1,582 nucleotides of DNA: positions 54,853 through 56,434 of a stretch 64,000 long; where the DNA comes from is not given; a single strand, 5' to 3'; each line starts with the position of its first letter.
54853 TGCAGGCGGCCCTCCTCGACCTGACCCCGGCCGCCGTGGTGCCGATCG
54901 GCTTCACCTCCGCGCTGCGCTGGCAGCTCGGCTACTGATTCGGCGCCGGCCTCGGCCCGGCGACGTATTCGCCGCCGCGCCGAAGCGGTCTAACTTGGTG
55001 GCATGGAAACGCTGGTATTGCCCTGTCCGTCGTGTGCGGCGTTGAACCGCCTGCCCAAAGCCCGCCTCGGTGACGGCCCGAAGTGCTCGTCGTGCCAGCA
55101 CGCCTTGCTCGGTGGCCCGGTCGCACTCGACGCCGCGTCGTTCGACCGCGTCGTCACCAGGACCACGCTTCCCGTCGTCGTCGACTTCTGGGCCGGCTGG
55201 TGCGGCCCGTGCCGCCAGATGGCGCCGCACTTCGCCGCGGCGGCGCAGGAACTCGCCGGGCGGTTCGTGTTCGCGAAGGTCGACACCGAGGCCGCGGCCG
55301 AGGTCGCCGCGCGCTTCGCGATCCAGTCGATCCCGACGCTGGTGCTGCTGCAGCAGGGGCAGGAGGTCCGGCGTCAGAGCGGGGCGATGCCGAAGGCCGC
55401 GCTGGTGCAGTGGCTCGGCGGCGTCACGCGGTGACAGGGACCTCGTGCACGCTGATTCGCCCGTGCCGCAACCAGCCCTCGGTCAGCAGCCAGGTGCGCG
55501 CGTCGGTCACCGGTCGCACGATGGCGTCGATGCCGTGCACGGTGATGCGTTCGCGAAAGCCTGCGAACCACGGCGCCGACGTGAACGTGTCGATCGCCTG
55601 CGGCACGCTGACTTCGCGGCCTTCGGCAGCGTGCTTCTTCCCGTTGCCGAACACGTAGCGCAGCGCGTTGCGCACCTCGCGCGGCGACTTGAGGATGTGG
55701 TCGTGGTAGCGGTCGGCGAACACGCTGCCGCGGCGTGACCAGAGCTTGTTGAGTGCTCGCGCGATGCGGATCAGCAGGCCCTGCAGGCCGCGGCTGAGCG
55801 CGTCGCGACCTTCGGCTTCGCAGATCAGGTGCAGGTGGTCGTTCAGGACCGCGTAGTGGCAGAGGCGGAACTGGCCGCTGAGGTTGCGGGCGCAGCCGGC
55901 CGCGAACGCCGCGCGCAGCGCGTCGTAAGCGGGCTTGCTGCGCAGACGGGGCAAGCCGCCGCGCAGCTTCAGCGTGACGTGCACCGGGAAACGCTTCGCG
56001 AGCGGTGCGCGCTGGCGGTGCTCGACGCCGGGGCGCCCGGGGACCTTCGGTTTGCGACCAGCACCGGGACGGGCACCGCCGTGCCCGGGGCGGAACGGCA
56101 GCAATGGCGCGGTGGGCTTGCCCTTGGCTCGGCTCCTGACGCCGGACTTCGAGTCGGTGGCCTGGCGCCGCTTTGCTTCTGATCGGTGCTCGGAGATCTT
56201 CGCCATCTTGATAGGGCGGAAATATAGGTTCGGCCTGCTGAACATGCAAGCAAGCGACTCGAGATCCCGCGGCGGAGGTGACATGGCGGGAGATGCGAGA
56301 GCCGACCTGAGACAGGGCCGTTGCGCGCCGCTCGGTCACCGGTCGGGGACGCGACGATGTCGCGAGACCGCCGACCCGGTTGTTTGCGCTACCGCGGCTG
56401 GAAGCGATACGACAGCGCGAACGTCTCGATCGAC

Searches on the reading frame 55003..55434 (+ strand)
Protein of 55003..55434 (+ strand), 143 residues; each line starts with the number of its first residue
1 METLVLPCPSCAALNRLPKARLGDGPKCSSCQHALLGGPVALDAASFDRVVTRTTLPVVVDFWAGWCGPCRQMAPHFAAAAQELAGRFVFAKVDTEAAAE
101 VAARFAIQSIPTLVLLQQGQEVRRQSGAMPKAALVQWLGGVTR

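Call 30: search_protein_families(library=ncbifam, proteins=[window:55003-55434:+], max_evalue=0.00001)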
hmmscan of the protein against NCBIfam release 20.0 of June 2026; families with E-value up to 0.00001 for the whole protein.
window:55003-55434:+ (143 aa): 7 families
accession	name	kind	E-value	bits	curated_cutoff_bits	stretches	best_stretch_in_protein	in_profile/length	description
NF008229.0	PRK10996.1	equivalog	8.8e-43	145.4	125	1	8-139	5-136/141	thioredoxin TrxC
TIGR01068.1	thioredoxin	equivalog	9.4e-32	109.2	96.8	1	43-138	2-97/101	thioredoxin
TIGR01130.1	ER_PDI_fam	subfamily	2.5e-19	70.2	344.25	1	41-138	5-104/476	protein disulfide-isomerase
NF006898.0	PRK09381.1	equivalog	2e-18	66.7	138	1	42-138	8-104/109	thioredoxin TrxA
TIGR01126.1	pdi_dom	equivalog_domain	4.4e-18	65.5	107.2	1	44-138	3-101/105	protein disulfide-isomerase domain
NF047697.1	ThioredTrxAClost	equivalog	5.6e-15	55.4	140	1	41-126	3-88/105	thioredoxin TrxA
NF045694.1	seleno_TsoB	exception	8.4e-09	34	805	1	53-123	472-551/572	rhodanese/DsbD fusion-like selenoprotein TsoB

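Call 60: find_encoding_contigs(protein=window:55003-55434:+, flank=10000, max_places=4)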
Protein window:55003-55434:+ (143 aa): 1 contig read that carries it; 1 place shown.
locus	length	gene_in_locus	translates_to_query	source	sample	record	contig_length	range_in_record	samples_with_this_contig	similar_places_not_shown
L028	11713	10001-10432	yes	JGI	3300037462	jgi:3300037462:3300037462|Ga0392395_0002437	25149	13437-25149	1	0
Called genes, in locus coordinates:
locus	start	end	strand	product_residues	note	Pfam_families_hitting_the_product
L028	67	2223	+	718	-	PF24681:Kelch_KLHDC2_KLHL20_DRC7, PF13415:Beta-prop_FBX42, PF24981:Beta-prop_ATRN-LZTR1 (weak), PF13418:Beta-prop_TYW4 (weak), PF24681:Kelch_KLHDC2_KLHL20_DRC7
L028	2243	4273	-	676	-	PF08757:CotH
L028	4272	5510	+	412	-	PF00480:ROK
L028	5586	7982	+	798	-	PF12768:Rax2 (faint), PF17164:DUF5122 (faint)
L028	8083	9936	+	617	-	-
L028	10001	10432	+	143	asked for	PF21352:Zn_ribbon_Thio2, PF00085:Thioredoxin, PF08534:Redoxin (weak), PF00578:AhpC-TSA (weak), PF13098:Thioredoxin_2, PF13905:Thioredoxin_8 (faint)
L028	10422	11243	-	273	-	-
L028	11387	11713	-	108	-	?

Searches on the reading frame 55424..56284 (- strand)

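Call 30: search_protein_families(library=ncbifam, proteins=[window:55424-56284:-], max_evalue=0.00001)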
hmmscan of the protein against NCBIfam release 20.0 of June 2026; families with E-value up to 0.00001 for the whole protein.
window:55424-56284:- (286 aa): 1 family
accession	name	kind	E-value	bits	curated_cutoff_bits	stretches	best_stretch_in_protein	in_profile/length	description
NF047646.1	REP_Tyr_transpos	equivalog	2.6e-11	43.6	80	1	103-218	14-134/146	REP-associated tyrosine transposase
